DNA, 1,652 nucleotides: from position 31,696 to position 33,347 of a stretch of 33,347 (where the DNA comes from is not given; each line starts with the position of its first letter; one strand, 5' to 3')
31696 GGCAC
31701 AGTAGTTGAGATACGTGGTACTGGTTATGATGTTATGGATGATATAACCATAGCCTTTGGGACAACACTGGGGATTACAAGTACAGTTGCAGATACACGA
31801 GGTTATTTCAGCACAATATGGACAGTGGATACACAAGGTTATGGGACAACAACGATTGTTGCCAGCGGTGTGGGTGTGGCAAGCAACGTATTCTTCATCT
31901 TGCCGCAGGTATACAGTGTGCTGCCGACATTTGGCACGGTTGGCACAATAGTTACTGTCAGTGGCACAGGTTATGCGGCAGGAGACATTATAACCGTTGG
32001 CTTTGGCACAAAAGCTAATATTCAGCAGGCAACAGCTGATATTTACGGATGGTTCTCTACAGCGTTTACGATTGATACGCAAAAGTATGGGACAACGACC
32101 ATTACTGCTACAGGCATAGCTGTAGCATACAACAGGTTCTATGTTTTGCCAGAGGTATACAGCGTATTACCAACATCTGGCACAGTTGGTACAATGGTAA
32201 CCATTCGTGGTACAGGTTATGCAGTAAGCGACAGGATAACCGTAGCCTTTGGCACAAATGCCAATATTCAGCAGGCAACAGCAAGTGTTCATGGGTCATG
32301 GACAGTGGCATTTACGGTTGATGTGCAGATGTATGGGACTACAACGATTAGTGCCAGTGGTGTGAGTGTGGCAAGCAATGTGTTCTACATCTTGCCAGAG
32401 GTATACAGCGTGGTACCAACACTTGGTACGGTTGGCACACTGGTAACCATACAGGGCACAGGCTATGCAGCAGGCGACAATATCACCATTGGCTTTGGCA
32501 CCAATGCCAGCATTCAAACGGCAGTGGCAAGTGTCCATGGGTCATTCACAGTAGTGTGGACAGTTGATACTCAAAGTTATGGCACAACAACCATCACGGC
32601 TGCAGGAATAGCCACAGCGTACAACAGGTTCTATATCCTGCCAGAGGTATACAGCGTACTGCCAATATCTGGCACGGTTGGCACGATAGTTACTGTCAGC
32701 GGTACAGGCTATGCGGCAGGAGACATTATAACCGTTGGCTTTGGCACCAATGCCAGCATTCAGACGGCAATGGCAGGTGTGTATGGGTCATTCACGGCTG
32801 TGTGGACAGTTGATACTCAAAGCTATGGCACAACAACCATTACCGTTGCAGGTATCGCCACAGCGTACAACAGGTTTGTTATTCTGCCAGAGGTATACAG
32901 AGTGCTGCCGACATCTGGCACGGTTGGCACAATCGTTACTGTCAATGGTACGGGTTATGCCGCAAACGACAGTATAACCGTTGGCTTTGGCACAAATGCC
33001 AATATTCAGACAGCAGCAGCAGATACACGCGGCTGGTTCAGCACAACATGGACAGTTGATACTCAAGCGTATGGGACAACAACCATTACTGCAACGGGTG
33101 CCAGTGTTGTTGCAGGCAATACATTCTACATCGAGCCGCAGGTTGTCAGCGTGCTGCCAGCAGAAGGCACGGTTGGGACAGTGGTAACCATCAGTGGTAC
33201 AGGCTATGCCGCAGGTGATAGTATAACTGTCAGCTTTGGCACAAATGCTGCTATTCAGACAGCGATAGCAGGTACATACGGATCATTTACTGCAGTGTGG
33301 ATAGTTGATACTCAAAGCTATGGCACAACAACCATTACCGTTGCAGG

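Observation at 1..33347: The entire 33.3-kb window is the interior of one uninterrupted giant ORF (over 11,000 codons, both ends off-window)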

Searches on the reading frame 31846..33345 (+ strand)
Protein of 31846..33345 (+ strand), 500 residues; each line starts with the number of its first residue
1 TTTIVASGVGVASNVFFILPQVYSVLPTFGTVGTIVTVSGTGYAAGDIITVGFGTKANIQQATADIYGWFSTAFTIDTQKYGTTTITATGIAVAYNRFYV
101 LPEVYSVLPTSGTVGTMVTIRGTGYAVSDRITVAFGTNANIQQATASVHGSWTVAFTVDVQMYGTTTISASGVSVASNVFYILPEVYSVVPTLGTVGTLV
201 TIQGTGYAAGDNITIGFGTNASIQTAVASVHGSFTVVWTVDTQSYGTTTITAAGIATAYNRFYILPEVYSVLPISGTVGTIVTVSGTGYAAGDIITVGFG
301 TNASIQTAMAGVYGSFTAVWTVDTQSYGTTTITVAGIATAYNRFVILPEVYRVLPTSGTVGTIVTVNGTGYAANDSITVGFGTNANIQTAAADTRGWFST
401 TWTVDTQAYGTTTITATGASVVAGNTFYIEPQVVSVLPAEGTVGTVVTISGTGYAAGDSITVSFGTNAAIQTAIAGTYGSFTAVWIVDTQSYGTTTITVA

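Call 27: find_related_loci(query=window:31846-33345:+, collection=metagenome_contigs, flank=10000)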
Query window:31846-33345:+ (500 aa) in metagenome_contigs; peptide patterns used: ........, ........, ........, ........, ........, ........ (x = any residue, [..] = any of these).
63 stretches matched a pattern; 1 encode a relative of the query (tblastn E <= 1e-3); 1 distinct loci.
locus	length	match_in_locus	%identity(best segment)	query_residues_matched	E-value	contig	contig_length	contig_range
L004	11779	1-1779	62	1-500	0e+0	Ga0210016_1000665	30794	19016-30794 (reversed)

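Call 31: search_protein_families(library=pfam, proteins=[L004:6001-8133:+, L004:8280-9260:+, L004:9623-10108:+, L004:10114-11220:+], max_evalue=0.01)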
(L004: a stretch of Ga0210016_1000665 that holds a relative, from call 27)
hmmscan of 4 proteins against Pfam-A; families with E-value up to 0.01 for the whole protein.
L004:6001-8133:+ (711 aa): 1 family
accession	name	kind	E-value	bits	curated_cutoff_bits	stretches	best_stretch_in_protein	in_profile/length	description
PF13860.13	FlgD_ig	-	0.00022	21.6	27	1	637-692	17-73/79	FlgD Ig-like domain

L004:8280-9260:+ (327 aa): 3 families
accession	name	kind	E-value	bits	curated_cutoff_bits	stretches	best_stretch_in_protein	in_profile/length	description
PF03687.19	UPF0164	-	3.1e-10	39.8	21.4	1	36-254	38-251/325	Uncharacterised protein family (UPF0164)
PF03349.22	Toluene_X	-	4.4e-07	29.2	29.7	1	48-104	24-77/421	Outer membrane protein transport protein (OMPP1/FadL/TodX)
PF19572.5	PorV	-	9.9e-07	29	27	1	38-169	12-147/243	Type IX secretion system protein PorV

L004:9623-10108:+ (162 aa): 1 family
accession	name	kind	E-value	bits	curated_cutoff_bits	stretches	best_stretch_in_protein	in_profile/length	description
PF00072.30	Response_reg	-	9.2e-27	93.9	30.2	1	45-156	1-110/111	Response regulator receiver domain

L004:10114-11220:+ (369 aa): 5 families
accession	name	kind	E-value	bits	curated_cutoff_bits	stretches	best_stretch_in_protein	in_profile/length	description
PF13487.12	HD_5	-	3e-36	125.2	27.2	1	183-358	6-170/170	HD domain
PF01966.28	HD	-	1.4e-21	77.3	22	1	193-327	3-116/116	HD domain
PF13492.12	GAF_3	-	9.5e-09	36.2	27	1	39-162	2-129/129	GAF domain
PF13185.12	GAF_2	-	2.3e-05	25.1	28.6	1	37-161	2-136/136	GAF domain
PF01590.32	GAF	-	0.00026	22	22.4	1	38-157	1-130/133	GAF domain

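Call 32: search_protein_families(library=ncbifam, proteins=[L004:7801-8133:+, L004:8280-9260:+, L004:5701-7800:+], max_evalue=0.1)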
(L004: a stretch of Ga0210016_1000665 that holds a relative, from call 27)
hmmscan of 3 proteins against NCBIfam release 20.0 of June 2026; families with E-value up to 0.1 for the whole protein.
L004:7801-8133:+ (111 aa): 8 families
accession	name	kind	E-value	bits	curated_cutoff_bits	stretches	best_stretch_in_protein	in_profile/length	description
NF033707.1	T9SS_sortase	equivalog_domain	9.4e-11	40.1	420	1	12-109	997-1094/1095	type IX secretion system sortase PorU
NF052323.1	T9SSA_dep_M6i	equivalog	2.4e-09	35.7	600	1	13-111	957-1043/1043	T9SS-dependent M6-like inactivated metalloprotease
NF053608.1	Lsa66_OmpA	equivalog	0.00029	19.4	700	1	49-101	183-235/581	fibronectin-binding adhesin Lsa66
TIGR04183.1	Por_Secre_tail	domain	0.00045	20.1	23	1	17-98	2-63/72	T9SS type A sorting domain-containing protein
NF009452.0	PRK12812.1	equivalog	0.0044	16.3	258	1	44-101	153-211/289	flagellar basal body rod modification protein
NF052228.1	T9SS_PorZ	equivalog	0.0065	14.9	260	1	12-111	671-757/757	type IX secretion system anionic LPS delivery protein PorZ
NF009276.0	PRK12633.1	equivalog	0.0085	15.8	383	1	38-104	124-191/234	flagellar basal body rod modification protein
NF038113.1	T9SSA_dep_M36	equivalog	0.024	12.8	885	1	14-92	793-855/869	T9SS-dependent M36 family metallopeptidase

L004:8280-9260:+ (327 aa): 5 families
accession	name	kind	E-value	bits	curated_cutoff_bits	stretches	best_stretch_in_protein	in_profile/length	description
NF033709.1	PorV_fam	subfamily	2.2e-43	149.1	90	1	37-305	2-310/326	PorV/PorQ family protein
NF052325.1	PorVQ2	equivalog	1.9e-33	115.9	325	1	36-207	24-202/354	putative type IX sorting system protein PorV2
NF033711.1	T9SS_PorQ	equivalog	2.7e-23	82.6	220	1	19-238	7-222/335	type IX secretion system protein PorQ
NF033710.1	T9SS_OM_PorV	equivalog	1.7e-18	67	250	1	19-242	6-247/367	type IX secretion system outer membrane channel protein PorV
NF050080.1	pilus_FilD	exception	0.0009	17.6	970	1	32-96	13-79/549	putative pilus system OmpP1/FadL family transporter FilD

L004:5701-7800:+ (700 aa): 1 family
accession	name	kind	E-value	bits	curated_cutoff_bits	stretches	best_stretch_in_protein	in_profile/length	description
NF050057.1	e_dPHAmcl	equivalog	0.0021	17.4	270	0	483-516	32-64/252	extracellular medium-chain-length polyhydroxyalkanoate depolymerase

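Call 70: find_homologous_proteins(query=L004:2701-8133:+, max_evalue=1e-8)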
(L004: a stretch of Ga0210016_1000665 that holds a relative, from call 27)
Query L004:2701-8133:+ (1811 aa): 19 proteins with E <= 1e-8 among 8000 candidates.
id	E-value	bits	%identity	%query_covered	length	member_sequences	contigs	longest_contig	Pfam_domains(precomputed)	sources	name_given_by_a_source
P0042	0.0e+0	4161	100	100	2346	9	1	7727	-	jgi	-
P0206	0.0e+0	3143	78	96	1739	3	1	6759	-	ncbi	ncbi:MAG: hypothetical protein AAB296_06385 [Candidatus Desantisbacteria bacterium]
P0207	0.0e+0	2573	75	81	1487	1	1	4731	-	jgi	jgi:hypothetical protein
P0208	0.0e+0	1086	68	36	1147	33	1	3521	PF00041.28,PF16656.12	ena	-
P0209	1.7e-155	538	33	71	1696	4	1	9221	PF01833.31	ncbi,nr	ncbi:IPT/TIG domain-containing protein, partial [bacterium]|nr:IPT/TIG domain-containing protein [ba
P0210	6.3e-95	337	29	38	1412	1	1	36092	PF13620.13,PF17210.10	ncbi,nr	ncbi:MAG: hypothetical protein PHE88_11935 [Elusimicrobia bacterium]|nr:hypothetical protein [Elusim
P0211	2.2e-82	295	41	14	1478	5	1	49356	PF13229.13,PF13715.13,PF13860.13,PF13620.13,PF01436.28,PF25021.2,PF06739.18,PF22904.4,PF17210.10,PF08450.19,PF05048.20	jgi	-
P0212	1.7e-75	273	39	24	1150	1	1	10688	PF18962.8,PF00082.28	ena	-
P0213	3.7e-74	268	38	20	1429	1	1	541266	PF07646.22,PF13418.13,PF07250.18,PF13964.13,PF24681.2,PF13415.13,PF24981.2,PF01344.32,PF25210.2,PF13860.13,PF12888.13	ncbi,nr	ncbi:MAG: kelch repeat-containing protein [Elusimicrobiales bacterium]|nr:kelch repeat-containing pr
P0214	1.4e-56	210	41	14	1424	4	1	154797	PF13229.13,PF00415.25,PF13540.13,PF13860.13,PF13620.13,PF25384.2,PF05048.20,PF25390.2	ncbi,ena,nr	ncbi:right-handed parallel beta-helix repeat-containing protein [bacterium]|nr:right-handed parallel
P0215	5.5e-52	195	25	62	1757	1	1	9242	PF13715.13,PF11617.14,PF20009.5,PF13620.13,PF22904.4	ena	-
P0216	7.1e-50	188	29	27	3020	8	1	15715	PF13229.13,PF14537.12,PF20009.5,PF14522.12,PF05048.20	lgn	-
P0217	4.0e-39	152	30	27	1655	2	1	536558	PF14537.12,PF20009.5,PF14522.12,PF05048.20,PF22113.2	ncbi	ncbi:MAG: multiheme c-type cytochrome [Desulfobulbaceae bacterium]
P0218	4.8e-30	122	36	20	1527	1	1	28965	PF14537.12,PF14522.12,PF22113.2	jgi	jgi:hypothetical protein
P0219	3.6e-29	119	36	19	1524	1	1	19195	PF14537.12,PF14522.12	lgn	-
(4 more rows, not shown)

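Call 71: find_encoding_contigs(protein=P0206, flank=10000, max_places=3)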
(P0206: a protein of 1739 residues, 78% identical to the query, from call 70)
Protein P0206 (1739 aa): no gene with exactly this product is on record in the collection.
